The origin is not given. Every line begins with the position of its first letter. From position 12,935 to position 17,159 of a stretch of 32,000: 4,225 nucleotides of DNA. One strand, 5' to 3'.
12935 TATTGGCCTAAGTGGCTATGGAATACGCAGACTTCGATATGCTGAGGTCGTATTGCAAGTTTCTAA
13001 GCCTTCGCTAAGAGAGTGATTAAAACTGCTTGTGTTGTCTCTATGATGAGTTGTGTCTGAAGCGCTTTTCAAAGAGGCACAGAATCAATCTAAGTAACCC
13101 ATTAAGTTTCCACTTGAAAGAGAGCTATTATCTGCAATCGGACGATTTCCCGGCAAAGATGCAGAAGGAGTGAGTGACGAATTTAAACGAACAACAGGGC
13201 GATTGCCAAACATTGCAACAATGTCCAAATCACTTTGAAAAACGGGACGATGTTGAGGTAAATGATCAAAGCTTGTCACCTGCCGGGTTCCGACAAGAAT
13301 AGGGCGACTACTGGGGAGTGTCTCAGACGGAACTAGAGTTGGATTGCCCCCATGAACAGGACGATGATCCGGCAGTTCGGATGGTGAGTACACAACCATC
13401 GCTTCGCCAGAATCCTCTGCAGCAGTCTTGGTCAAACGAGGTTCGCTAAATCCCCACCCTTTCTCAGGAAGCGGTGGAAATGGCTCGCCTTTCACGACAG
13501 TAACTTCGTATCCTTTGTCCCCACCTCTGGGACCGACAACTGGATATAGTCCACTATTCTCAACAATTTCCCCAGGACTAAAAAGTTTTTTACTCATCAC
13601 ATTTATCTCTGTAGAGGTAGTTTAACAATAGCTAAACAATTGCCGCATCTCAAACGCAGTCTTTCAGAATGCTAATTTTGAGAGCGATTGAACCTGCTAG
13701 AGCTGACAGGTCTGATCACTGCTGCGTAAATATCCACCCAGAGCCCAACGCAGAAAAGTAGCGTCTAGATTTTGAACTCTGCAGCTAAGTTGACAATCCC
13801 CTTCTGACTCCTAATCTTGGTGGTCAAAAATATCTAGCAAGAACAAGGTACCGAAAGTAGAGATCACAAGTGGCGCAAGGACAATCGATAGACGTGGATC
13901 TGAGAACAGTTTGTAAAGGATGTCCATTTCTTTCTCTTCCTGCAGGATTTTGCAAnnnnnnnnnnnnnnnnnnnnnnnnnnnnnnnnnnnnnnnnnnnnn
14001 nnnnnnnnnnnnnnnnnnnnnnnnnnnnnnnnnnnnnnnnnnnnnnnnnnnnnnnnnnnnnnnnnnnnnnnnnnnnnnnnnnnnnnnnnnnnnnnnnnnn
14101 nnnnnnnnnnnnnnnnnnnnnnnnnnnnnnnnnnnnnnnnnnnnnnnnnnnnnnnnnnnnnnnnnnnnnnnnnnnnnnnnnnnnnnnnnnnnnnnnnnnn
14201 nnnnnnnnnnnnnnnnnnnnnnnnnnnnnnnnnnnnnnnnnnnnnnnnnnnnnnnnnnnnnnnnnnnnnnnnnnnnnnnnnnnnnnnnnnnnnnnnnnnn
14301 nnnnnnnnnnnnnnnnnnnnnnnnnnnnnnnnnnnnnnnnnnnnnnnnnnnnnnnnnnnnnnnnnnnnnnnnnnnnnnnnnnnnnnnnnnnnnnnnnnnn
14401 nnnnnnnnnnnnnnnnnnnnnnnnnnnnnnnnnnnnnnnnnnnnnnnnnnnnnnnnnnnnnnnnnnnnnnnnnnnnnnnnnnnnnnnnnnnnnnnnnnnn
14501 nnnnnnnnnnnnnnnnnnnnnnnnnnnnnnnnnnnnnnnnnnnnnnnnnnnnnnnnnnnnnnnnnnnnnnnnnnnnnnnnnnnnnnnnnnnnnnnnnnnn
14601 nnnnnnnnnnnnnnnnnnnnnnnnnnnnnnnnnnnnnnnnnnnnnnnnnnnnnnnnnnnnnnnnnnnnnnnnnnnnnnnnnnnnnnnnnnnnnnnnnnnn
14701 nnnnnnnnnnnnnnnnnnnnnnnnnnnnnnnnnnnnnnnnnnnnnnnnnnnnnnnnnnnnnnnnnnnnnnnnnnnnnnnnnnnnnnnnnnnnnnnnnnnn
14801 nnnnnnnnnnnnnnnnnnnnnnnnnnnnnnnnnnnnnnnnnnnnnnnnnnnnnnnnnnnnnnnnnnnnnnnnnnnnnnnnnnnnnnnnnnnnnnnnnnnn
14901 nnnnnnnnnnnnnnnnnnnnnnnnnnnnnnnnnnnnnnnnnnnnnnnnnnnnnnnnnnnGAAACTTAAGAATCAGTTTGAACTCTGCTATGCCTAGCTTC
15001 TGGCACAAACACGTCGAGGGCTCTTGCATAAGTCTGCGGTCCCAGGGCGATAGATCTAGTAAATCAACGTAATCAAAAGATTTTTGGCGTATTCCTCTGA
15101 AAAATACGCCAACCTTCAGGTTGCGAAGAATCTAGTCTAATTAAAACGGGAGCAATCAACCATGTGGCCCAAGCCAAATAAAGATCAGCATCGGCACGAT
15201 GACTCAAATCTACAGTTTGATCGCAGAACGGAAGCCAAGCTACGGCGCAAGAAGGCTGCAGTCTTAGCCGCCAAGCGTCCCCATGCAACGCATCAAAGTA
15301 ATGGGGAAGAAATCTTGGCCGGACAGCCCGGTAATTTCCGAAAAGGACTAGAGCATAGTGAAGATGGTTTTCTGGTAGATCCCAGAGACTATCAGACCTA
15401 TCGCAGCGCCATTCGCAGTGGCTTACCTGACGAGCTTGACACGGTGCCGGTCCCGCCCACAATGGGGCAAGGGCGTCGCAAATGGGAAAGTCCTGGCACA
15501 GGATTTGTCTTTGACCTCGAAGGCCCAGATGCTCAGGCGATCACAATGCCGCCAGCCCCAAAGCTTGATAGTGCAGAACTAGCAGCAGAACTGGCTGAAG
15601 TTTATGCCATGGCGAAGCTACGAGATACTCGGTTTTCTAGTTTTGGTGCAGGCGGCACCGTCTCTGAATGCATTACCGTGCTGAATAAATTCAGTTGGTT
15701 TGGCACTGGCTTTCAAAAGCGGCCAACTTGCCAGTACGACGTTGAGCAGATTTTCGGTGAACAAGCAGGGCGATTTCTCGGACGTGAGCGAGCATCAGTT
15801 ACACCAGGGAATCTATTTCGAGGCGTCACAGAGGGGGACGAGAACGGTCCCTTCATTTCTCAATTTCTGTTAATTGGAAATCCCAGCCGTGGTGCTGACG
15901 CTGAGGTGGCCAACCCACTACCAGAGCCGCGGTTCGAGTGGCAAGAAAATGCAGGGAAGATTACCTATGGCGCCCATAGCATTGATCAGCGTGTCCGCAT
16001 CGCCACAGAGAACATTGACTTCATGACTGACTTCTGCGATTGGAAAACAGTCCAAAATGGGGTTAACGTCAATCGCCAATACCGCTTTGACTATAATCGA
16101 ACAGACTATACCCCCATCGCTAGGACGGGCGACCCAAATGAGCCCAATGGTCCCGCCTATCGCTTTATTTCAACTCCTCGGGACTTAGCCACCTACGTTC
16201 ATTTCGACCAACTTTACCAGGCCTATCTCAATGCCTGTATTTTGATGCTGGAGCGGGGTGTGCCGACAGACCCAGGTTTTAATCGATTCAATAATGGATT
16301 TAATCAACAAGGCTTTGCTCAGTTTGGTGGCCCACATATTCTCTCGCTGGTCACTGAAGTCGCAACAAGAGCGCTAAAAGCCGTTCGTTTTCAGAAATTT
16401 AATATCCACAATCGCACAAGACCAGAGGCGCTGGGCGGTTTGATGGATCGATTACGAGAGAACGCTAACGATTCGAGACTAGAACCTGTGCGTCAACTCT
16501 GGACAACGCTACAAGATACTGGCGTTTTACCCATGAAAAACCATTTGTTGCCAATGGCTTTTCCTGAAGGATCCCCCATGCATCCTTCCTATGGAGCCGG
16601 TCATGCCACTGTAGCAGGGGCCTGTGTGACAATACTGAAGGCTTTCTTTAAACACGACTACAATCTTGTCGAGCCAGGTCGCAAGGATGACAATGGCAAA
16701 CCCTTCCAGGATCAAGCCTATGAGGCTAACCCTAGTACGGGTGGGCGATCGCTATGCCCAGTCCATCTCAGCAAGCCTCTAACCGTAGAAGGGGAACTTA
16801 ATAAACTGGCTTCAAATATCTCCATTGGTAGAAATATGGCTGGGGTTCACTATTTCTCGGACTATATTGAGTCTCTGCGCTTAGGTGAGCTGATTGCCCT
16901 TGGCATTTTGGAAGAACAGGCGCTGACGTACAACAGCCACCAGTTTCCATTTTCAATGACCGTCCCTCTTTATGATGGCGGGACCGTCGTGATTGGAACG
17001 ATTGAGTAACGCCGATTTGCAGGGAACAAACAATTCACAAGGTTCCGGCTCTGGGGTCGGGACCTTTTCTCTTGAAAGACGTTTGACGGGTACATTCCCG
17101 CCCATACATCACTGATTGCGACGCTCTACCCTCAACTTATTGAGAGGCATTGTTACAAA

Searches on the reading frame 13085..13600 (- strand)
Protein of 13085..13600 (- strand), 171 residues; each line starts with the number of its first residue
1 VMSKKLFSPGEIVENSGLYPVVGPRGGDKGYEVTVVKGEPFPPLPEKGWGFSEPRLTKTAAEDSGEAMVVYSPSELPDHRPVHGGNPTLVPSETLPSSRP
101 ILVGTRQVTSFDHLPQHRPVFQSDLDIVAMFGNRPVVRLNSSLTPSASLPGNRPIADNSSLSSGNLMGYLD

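Call 7: search_protein_families(library=pfam, proteins=[window:13085-13600:-])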
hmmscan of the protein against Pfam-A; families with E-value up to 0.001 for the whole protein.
window:13085-13600:- (171 aa): 0 families

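Call 47: search_protein_families(library=ncbifam, proteins=[window:13085-13600:-], max_evalue=0.00001)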
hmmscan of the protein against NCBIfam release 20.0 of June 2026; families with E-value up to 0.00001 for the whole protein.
window:13085-13600:- (171 aa): 0 families

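Call 69: search_solved_structures(query=window:13085-13600:-, max_evalue=1)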
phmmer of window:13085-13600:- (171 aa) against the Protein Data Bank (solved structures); distinct sequences matched with E-value up to 1: 0.

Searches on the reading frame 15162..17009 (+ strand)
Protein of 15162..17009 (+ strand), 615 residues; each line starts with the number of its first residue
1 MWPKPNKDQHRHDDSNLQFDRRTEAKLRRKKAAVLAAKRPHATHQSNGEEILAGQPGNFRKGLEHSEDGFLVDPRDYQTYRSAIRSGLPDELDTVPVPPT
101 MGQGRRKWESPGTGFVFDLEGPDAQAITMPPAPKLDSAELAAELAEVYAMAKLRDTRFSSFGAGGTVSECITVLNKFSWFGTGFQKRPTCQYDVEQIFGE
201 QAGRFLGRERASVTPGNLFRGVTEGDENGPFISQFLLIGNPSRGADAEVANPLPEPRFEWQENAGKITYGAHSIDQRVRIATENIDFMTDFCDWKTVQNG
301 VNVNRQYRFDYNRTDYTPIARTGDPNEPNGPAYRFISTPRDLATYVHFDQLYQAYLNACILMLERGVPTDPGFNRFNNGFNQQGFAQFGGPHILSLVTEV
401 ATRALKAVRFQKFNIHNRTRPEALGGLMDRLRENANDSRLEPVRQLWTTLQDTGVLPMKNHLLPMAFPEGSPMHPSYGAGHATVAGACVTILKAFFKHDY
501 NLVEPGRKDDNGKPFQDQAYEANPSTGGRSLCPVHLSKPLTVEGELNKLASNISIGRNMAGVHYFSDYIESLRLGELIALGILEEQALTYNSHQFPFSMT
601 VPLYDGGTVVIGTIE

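Call 8: search_protein_families(library=pfam, proteins=[window:15162-17009:+])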
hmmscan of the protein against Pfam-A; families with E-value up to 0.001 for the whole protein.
window:15162-17009:+ (615 aa): 0 families

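Call 47: search_protein_families(library=ncbifam, proteins=[window:15162-17009:+], max_evalue=0.00001)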
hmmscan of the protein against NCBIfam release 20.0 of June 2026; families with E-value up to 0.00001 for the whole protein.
window:15162-17009:+ (615 aa): 0 families

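Call 68: search_solved_structures(query=window:15162-17009:+, max_evalue=0.01)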
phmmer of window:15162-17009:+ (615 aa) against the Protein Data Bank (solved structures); distinct sequences matched with E-value up to 0.01: 10.
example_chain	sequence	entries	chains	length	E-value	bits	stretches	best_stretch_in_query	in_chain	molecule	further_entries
5lpc_A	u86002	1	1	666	1.4e-146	493.3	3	103-457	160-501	Vanadium-dependent bromoperoxidase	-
8q21_A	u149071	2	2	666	1.1e-145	490.3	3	103-457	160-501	Vanadium-dependent bromoperoxidase, putative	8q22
8q20_A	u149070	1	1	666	1.5e-145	489.8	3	103-457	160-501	Vanadium-dependent bromoperoxidase, putative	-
1qhb_A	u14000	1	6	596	3.4e-120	406.1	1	28-610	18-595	HALOPEROXIDASE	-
7qwi_AAA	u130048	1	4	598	1.5e-114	387.5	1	28-610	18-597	Vanadium-dependent bromoperoxidase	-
1up8_A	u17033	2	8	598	2.2e-114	386.9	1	28-610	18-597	VANADIUM-DEPENDENT BROMOPEROXIDASE 1 | Vanadium-dependent bromoperoxidase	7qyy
8vgx_A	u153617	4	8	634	5.5e-114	385.6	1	28-610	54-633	Vanadium-dependent bromoperoxidase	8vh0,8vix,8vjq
7qvw_AAA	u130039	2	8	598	1.1e-113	384.5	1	28-610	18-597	Vanadium-dependent bromoperoxidase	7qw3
1qi9_A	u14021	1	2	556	6.5e-46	160.7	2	316-599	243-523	Vanadium-dependent bromoperoxidase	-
5aa6_A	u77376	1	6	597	5.5e-38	134.5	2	334-585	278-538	VANADIUM-DEPENDENT BROMOPEROXIDASE 2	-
